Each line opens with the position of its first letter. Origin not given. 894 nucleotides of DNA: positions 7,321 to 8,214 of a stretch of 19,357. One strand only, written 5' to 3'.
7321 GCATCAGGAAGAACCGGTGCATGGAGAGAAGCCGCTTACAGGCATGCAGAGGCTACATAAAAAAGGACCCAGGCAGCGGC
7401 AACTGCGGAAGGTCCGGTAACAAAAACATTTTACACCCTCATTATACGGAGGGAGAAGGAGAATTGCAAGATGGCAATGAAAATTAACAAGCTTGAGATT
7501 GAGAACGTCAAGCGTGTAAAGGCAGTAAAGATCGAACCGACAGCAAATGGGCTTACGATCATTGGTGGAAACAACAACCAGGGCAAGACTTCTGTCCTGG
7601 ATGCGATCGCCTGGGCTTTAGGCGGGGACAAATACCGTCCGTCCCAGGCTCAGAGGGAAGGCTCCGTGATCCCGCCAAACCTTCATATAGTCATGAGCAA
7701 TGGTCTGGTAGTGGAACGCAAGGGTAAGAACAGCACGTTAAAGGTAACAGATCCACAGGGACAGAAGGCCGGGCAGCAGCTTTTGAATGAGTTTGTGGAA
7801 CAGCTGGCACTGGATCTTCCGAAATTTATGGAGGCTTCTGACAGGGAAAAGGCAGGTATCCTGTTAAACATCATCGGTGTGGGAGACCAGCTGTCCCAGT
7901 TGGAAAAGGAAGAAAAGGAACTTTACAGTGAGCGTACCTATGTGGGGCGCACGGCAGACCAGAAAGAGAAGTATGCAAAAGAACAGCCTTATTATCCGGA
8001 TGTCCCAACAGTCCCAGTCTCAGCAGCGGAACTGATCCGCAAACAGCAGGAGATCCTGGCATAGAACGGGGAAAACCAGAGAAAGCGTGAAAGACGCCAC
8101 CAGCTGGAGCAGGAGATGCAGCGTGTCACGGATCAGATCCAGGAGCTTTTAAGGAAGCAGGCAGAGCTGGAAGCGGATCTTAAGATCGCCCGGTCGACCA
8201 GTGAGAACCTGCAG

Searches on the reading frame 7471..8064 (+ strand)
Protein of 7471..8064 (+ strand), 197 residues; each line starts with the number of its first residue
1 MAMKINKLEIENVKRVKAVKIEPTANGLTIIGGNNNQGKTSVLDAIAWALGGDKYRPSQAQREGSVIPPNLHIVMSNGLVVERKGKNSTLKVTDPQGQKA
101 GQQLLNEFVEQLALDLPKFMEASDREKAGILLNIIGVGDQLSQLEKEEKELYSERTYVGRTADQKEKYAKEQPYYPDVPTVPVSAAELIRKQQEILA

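Call 5: search_protein_families(library=pfam, proteins=[window:7471-8064:+], max_evalue=0.01)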
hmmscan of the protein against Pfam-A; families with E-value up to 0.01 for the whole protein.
window:7471-8064:+ (197 aa): 5 families
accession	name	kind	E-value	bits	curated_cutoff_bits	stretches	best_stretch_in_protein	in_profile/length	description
PF13476.12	AAA_23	-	7.9e-13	49.9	27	1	7-83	1-77/201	AAA domain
PF13175.12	AAA_15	-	2.4e-09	37.7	32.1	1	3-70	1-55/374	AAA ATPase domain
PF02463.25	SMC_N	-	1.3e-08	35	40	1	5-67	2-65/220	RecF/RecN/SMC N terminal domain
PF13514.12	AAA_27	-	2.9e-05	24.2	22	1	3-55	1-55/206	AAA domain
PF13555.12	AAA_29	-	0.00047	20.3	27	1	7-54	3-50/61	P-loop containing region of AAA domain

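Call 6: search_protein_families(library=phrogs, proteins=[window:7471-8064:+], max_evalue=0.001)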
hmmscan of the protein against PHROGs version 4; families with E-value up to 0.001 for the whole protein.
window:7471-8064:+ (197 aa): 11 families
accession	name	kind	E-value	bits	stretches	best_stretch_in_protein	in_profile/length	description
phrog_1499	-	unknown function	2.4e-85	288.4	1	1-197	1-199/427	-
phrog_77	-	DNA, RNA and nucleotide metabolism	3e-12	46.9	1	1-56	294-350/967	SbcC-like subunit of palindrome specific endonuclease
phrog_4747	-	unknown function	8.1e-10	39.4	1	3-56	1-52/610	-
phrog_8323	-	unknown function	1.7e-09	37.8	1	2-74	48-112/623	-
phrog_10445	-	unknown function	5.6e-08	33.4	1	1-50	1-48/296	-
phrog_25363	-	unknown function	7.4e-08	33.5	1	3-50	5-51/77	-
phrog_7507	-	unknown function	2.3e-07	31.5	1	3-52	2-50/483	-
phrog_9802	-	unknown function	1.7e-06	28.3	1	1-50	1-49/438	-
phrog_1637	-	unknown function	8.3e-06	25.4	1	3-56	6-57/661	-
phrog_3940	-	unknown function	1.6e-05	25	1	2-56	2-55/537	-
phrog_16465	-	DNA, RNA and nucleotide metabolism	0.00035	20.7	1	2-98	2-98/491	exonuclease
